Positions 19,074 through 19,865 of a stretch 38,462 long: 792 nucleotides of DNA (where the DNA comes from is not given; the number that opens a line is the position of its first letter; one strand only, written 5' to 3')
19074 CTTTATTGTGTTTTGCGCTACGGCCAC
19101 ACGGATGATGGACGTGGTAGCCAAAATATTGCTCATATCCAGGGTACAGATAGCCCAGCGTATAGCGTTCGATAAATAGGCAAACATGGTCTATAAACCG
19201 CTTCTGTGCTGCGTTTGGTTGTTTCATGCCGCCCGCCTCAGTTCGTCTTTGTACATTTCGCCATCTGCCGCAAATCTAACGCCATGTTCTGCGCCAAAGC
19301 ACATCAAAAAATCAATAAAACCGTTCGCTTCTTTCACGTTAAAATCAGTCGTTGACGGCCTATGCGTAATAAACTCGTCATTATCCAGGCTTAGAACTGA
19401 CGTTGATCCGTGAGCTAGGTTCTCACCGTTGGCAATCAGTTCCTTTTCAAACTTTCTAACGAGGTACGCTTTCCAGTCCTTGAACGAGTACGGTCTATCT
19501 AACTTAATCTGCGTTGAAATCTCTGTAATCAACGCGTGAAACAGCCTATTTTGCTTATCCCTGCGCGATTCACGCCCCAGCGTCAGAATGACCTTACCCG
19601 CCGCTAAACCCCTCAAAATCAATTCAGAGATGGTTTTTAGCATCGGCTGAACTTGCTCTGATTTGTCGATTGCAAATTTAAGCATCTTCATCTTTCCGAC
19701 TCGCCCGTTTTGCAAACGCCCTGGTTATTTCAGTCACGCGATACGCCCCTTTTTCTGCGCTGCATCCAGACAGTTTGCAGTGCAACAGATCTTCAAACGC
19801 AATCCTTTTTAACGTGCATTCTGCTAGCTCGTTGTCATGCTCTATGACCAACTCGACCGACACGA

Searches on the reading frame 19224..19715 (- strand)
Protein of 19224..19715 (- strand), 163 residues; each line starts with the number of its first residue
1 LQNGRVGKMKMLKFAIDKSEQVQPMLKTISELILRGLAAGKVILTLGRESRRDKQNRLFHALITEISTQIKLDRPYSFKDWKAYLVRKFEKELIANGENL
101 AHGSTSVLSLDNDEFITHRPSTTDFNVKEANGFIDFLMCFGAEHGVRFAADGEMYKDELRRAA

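Call 107: search_protein_families(library=pfam, proteins=[window:19224-19715:-], max_evalue=0.001)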
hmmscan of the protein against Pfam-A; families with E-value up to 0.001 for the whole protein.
window:19224-19715:- (163 aa): 1 family
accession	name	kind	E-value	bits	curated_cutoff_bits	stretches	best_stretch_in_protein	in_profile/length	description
PF05772.17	NinB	-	3.9e-13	49.8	23.8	1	13-149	4-131/131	NinB protein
